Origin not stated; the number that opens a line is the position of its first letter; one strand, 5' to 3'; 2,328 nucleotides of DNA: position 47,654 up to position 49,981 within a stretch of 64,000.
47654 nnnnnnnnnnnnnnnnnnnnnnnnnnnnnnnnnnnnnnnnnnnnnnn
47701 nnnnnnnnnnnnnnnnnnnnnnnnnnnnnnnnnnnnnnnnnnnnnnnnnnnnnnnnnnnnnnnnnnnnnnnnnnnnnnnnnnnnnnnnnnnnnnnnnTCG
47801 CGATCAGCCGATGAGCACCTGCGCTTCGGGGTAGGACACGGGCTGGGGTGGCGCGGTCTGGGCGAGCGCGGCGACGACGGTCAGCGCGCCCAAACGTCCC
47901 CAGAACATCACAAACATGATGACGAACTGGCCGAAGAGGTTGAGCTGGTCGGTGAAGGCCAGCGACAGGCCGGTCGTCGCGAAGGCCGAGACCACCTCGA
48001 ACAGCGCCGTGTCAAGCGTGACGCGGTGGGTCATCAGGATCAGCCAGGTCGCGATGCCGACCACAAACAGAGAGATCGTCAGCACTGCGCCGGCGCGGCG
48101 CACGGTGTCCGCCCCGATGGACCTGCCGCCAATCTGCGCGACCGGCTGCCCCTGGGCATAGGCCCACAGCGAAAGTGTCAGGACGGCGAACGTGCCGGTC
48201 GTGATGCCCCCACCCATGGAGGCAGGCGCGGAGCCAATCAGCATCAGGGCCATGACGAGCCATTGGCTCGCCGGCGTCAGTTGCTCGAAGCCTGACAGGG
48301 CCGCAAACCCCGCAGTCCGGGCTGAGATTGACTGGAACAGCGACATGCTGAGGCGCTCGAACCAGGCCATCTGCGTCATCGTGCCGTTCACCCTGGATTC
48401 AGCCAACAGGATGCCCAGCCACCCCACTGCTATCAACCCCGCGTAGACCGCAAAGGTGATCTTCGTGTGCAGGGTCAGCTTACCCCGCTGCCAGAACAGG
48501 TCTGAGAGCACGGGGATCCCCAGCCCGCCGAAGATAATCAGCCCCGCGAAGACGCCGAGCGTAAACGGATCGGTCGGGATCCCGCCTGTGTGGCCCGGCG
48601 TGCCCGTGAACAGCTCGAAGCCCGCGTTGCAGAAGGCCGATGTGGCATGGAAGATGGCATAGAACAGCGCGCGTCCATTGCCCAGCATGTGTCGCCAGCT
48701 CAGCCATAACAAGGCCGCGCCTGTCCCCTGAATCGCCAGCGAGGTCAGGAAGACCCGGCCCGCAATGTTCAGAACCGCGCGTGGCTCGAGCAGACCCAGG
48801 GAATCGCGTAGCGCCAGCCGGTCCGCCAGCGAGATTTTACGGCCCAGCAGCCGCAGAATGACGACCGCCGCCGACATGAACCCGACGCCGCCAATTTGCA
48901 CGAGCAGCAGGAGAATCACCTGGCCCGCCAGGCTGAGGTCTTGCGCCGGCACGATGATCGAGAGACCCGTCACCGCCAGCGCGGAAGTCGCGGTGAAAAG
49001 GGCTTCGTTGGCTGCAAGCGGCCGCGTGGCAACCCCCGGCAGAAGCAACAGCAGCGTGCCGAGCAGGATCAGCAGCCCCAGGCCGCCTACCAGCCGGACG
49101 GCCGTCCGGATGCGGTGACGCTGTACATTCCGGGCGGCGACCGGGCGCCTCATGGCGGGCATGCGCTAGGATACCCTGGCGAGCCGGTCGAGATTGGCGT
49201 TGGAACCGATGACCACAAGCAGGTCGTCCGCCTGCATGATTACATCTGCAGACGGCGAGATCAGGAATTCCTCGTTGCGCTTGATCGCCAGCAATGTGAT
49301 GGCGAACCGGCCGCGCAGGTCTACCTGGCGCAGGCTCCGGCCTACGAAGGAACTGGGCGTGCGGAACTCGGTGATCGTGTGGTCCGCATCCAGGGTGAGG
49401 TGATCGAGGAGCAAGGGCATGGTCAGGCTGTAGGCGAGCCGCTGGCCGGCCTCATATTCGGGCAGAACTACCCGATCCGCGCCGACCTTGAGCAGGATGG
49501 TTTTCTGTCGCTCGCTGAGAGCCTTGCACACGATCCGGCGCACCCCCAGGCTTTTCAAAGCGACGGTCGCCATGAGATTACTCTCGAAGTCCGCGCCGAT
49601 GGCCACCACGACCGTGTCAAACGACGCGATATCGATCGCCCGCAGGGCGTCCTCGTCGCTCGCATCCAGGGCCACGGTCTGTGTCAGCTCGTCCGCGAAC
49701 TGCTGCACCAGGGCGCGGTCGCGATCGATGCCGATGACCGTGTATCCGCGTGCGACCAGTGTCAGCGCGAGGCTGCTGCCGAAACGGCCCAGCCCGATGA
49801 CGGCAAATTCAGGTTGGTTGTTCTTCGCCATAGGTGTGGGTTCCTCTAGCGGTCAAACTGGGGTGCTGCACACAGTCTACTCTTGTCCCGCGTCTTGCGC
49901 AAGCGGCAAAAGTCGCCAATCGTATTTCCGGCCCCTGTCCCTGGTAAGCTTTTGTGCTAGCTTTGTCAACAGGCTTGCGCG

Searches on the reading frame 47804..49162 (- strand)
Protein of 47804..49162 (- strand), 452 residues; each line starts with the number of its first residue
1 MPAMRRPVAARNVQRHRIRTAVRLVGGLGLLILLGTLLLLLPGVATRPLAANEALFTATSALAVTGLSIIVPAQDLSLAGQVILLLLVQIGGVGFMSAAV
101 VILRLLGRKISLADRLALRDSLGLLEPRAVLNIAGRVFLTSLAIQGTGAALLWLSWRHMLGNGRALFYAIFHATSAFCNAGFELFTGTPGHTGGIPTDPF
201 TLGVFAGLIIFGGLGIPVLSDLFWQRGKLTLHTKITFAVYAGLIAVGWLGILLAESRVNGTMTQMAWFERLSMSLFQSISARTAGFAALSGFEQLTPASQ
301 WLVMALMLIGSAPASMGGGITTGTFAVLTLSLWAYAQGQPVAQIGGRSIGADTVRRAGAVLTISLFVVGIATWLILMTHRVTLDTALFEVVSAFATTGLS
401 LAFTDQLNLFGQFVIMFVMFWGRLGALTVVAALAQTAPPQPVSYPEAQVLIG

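Call 3: search_protein_families(library=pfam, proteins=[window:47804-49162:-])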
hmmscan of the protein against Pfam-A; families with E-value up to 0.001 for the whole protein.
window:47804-49162:- (452 aa): 1 family
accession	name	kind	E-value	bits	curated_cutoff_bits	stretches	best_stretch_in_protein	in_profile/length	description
PF02386.22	TrkH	-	1.8e-44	152.5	27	1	38-435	53-492/502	Cation transport protein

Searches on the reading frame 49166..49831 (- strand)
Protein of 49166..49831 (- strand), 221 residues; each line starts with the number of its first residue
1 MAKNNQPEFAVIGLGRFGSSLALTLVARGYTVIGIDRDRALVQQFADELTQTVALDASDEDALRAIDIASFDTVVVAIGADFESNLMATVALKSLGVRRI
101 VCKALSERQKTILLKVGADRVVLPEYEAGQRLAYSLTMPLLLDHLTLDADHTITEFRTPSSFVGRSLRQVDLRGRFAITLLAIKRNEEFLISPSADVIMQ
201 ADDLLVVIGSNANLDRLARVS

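Call 3: search_protein_families(library=pfam, proteins=[window:49166-49831:-])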
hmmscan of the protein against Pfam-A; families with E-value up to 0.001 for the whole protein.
window:49166-49831:- (221 aa): 9 families
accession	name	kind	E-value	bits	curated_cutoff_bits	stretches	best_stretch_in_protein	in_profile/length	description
PF02254.24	TrkA_N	-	4.7e-28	98.3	23.8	1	9-124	1-116/116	TrkA-N domain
PF02080.26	TrkA_C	-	6.8e-16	58.4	27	1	158-219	6-68/71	TrkA-C domain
PF03446.21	NAD_binding_2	-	3e-07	31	21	1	9-80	2-65/161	NAD binding domain of 6-phosphogluconate dehydrogenase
PF03807.23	F420_oxidored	-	3.2e-06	28.1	21.6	1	9-78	2-67/94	NADP oxidoreductase coenzyme F420-dependent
PF03435.24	Sacchrp_dh_NADP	-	0.0002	22.1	25.1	1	10-88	2-86/129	Saccharopine dehydrogenase NADP binding domain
PF00107.32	ADH_zinc_N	-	0.00034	21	31.8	0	86-125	4-42/129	Zinc-binding dehydrogenase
PF02737.24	3HCDH_N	-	0.00053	20.4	22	1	10-56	3-49/180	3-hydroxyacyl-CoA dehydrogenase, NAD binding domain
PF01370.27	Epimerase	-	0.00056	19.8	20.9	1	15-85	8-81/240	NAD dependent epimerase/dehydratase family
PF01210.29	NAD_Gly3P_dh_N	-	0.00099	19.5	23.1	0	10-55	3-48/158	NAD-dependent glycerol-3-phosphate dehydrogenase N-terminus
